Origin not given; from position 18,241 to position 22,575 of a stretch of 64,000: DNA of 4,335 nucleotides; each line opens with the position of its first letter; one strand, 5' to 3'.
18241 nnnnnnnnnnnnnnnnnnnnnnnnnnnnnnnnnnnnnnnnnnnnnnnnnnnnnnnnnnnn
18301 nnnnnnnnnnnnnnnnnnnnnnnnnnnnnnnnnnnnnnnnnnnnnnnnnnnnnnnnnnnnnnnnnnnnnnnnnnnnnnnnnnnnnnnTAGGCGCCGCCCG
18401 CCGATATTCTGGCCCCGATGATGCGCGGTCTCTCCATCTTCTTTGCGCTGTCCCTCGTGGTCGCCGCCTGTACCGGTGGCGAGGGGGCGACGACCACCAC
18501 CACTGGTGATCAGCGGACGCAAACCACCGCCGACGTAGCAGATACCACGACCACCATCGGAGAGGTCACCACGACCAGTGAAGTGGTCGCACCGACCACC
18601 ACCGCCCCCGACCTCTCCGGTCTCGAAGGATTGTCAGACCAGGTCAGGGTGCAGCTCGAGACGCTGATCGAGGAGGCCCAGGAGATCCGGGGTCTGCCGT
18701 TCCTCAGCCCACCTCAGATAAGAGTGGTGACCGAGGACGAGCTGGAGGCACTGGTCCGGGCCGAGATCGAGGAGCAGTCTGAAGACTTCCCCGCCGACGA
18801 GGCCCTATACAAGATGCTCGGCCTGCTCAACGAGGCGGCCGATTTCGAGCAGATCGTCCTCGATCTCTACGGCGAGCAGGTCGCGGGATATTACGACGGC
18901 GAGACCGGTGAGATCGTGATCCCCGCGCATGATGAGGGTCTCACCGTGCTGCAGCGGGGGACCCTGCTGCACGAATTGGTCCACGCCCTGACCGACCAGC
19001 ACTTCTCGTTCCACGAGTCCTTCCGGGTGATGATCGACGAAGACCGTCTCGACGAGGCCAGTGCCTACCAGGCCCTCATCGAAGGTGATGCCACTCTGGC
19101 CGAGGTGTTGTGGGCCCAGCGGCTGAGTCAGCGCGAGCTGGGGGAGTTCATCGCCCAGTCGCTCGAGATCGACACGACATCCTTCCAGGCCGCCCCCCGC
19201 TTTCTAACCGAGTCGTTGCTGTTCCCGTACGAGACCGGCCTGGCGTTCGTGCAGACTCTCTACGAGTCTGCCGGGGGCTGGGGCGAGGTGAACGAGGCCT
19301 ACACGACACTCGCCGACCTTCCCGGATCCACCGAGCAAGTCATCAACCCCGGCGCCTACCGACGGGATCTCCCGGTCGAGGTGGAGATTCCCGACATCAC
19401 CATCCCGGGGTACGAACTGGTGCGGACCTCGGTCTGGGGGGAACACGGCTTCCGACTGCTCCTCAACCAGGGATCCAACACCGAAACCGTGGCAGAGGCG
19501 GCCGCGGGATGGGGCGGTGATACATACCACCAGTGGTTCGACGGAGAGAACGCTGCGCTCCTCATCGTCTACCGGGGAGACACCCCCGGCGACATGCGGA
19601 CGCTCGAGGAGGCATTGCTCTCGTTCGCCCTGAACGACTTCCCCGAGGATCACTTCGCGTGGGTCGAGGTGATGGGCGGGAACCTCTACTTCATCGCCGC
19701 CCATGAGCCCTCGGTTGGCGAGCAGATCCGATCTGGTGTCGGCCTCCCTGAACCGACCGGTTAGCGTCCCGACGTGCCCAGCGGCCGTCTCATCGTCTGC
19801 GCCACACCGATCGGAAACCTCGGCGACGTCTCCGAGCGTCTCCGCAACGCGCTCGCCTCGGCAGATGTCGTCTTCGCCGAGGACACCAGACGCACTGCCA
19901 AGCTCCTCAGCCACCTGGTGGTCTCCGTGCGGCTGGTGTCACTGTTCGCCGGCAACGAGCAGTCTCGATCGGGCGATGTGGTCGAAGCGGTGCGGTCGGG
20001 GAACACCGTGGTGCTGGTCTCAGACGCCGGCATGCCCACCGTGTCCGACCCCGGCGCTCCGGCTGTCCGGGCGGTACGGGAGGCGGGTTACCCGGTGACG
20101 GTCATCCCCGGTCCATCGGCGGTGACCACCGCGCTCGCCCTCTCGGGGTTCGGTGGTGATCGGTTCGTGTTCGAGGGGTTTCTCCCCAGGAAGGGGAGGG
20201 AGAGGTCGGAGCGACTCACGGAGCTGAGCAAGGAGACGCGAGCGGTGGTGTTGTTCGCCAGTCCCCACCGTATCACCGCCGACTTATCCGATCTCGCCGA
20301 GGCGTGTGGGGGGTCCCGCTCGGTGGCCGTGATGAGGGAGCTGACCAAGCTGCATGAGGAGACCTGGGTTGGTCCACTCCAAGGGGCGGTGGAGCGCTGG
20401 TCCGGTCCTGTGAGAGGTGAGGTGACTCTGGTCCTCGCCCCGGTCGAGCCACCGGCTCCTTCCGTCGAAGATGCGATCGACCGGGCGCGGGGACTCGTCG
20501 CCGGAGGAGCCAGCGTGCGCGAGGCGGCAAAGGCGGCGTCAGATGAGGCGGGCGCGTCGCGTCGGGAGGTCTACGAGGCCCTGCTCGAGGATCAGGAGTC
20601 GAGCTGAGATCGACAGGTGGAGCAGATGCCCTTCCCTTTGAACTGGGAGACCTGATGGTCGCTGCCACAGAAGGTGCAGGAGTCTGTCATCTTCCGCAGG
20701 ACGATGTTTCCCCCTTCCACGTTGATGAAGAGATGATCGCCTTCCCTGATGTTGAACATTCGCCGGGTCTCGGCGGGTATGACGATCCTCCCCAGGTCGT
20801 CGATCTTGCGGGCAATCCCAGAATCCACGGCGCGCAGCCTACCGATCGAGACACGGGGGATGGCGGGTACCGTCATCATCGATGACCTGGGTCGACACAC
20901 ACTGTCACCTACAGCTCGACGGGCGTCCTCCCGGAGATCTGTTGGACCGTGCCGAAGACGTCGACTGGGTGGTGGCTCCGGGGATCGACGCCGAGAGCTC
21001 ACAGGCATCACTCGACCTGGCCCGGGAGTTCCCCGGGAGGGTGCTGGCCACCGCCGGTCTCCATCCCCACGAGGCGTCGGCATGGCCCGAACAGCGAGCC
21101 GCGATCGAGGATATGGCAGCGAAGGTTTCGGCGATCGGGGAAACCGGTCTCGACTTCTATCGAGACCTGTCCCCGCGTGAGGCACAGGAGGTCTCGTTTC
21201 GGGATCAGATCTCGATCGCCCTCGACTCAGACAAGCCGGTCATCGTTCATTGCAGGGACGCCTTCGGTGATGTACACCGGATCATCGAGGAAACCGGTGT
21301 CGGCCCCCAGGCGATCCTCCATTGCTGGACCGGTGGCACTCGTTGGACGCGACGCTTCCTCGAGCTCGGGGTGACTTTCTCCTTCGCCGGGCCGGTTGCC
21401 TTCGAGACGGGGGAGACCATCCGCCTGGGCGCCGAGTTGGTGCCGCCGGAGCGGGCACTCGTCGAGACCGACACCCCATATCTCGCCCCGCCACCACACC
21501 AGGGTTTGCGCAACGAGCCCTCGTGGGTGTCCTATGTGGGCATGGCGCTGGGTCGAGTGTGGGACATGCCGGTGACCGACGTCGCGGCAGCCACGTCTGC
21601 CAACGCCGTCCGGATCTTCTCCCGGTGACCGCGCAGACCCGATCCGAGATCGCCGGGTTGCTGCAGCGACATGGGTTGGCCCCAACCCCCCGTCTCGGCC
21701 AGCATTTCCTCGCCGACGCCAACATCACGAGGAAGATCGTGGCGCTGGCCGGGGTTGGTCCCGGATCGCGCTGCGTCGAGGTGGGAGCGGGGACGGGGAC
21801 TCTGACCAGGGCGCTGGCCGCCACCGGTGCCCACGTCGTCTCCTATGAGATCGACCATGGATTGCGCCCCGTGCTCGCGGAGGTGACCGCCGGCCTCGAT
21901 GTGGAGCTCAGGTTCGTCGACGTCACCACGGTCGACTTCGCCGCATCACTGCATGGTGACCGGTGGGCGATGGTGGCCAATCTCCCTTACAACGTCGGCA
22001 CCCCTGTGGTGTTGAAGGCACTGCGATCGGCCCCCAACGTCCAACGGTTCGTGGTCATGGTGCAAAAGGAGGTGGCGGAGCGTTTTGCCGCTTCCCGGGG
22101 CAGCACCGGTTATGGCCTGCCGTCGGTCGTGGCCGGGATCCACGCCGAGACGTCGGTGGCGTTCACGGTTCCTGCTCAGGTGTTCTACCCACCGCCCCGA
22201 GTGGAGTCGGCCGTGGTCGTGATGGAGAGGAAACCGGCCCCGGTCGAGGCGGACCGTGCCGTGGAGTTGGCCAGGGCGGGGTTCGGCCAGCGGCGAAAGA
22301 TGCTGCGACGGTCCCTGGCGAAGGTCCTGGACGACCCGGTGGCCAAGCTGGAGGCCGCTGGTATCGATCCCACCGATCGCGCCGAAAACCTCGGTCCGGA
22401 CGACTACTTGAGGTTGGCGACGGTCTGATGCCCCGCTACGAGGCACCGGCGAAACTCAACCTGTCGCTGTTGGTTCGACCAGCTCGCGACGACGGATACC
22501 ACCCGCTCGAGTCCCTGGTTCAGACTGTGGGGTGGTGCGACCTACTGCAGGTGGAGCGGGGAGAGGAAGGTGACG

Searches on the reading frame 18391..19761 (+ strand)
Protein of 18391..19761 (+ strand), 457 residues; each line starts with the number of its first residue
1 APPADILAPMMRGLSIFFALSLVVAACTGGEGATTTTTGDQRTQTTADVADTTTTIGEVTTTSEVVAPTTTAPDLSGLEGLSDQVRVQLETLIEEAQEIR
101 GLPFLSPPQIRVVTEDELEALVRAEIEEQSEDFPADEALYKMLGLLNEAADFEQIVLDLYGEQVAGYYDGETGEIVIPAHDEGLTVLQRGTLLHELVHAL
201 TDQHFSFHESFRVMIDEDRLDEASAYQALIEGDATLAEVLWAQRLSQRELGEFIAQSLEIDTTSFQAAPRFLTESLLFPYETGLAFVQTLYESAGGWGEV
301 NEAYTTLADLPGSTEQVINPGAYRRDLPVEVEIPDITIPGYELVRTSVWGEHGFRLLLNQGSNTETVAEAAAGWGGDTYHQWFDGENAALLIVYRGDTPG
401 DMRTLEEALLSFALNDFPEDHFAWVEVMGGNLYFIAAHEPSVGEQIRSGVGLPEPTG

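Call 27: search_protein_families(library=pfam, proteins=[window:18391-19761:+], max_evalue=0.001)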
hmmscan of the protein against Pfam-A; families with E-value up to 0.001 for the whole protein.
window:18391-19761:+ (457 aa): 1 family
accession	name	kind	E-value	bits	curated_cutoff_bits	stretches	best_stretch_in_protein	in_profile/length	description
PF20573.4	DUF6782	-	0.00028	20.7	27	1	145-249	47-145/241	Putative metallopeptidase family (DUF6782)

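Call 95: search_protein_families(library=ncbifam, proteins=[window:18391-19761:+], max_evalue=0.001)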
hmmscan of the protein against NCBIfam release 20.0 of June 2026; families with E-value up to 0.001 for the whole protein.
window:18391-19761:+ (457 aa): 1 family
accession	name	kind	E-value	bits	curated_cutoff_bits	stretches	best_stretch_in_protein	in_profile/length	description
NF038145.1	Hvo_1808_fam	equivalog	1.8e-40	139.5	200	1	97-346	40-278/432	Hvo_1808 family surface protein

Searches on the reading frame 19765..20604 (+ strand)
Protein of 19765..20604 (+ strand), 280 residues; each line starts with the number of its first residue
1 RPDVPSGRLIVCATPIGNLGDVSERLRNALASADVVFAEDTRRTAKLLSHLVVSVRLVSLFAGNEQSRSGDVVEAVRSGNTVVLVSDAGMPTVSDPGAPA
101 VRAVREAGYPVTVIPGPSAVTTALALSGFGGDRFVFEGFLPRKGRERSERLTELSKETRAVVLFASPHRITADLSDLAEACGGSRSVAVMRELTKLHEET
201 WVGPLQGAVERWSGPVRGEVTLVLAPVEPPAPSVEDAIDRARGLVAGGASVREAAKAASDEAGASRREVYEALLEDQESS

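Call 28: search_protein_families(library=pfam, proteins=[window:19765-20604:+], max_evalue=0.001)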
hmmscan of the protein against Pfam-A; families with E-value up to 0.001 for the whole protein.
window:19765-20604:+ (280 aa): 2 families
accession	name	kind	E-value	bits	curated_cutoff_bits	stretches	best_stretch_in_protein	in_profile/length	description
PF00590.25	TP_methylase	-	2.2e-30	106.7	27.8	1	9-206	2-209/212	Tetrapyrrole (Corrin/Porphyrin) Methylases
PF23016.2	RsmI_C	-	8.4e-06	26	27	1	235-276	4-45/46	RsmI C-terminal HTH domain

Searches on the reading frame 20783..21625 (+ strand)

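Call 28: search_protein_families(library=pfam, proteins=[window:20783-21625:+], max_evalue=0.001)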
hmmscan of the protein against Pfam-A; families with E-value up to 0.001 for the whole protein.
window:20783-21625:+ (281 aa): 1 family
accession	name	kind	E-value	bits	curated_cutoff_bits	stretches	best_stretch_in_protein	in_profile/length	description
PF01026.27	TatD_DNase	-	6.5e-63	212.9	27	1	37-280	1-253/253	TatD related DNase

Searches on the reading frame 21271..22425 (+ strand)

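Call 28: search_protein_families(library=pfam, proteins=[window:21271-22425:+], max_evalue=0.001)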
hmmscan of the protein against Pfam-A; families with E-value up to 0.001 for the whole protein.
window:21271-22425:+ (385 aa): 2 families
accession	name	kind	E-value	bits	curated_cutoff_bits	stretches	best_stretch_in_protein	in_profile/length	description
PF00398.26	RrnaAD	-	1.9e-40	139.1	24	1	141-383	7-258/263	Ribosomal RNA adenine dimethylase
PF13489.12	Methyltransf_23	-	0.00042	20.5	27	1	154-201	11-59/164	Methyltransferase domain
